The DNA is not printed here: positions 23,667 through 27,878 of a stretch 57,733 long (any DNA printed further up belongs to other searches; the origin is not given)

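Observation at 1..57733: Roughly 15-fold over-representation of the palindromic hexamer AGGCCT in all codon phases, both gene orientations and intergenic spacers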

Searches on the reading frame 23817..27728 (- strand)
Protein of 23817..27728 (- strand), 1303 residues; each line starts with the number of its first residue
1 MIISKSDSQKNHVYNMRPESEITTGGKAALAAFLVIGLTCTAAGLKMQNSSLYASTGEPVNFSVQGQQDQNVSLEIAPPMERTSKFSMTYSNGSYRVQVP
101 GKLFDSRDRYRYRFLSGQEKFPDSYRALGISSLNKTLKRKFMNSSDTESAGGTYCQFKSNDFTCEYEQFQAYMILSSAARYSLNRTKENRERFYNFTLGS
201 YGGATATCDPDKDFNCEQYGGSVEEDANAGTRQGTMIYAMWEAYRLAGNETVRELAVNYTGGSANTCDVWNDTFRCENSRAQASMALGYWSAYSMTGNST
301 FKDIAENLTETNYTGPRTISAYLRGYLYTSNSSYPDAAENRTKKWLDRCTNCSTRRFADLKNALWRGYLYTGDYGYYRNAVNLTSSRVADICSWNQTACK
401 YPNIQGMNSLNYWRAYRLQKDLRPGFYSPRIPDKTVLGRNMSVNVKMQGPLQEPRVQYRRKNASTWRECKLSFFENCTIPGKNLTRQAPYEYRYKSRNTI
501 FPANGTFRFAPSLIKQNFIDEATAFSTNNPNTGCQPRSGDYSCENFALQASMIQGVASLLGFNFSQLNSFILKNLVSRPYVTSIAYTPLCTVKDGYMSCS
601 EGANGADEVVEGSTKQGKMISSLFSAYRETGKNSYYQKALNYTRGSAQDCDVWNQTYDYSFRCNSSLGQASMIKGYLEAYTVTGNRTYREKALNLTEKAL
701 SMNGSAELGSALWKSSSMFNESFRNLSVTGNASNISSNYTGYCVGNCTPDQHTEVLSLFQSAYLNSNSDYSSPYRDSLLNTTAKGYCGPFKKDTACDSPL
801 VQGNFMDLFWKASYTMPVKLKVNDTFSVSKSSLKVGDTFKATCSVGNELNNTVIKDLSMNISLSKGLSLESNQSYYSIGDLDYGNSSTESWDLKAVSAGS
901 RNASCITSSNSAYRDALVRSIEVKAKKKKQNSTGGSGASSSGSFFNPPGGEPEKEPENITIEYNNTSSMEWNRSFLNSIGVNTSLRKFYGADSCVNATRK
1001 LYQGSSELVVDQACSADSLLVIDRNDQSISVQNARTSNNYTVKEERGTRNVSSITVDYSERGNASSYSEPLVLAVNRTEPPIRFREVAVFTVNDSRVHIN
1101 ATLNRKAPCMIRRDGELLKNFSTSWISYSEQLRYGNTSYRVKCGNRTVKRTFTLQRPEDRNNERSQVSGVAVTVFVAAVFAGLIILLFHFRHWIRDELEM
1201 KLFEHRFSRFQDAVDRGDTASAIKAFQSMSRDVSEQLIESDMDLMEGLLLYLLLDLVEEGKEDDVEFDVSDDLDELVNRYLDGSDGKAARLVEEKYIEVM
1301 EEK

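Call 15: search_protein_families(library=pfam, proteins=[window:23817-27728:-], max_evalue=0.01)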
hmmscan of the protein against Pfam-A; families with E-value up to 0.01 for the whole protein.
window:23817-27728:- (1303 aa): 1 family
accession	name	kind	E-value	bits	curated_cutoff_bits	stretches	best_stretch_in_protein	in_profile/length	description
PF06662.19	C5-epim_C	-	0.00081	19.4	23.3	0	664-698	26-60/188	D-glucuronyl C5-epimerase C-terminus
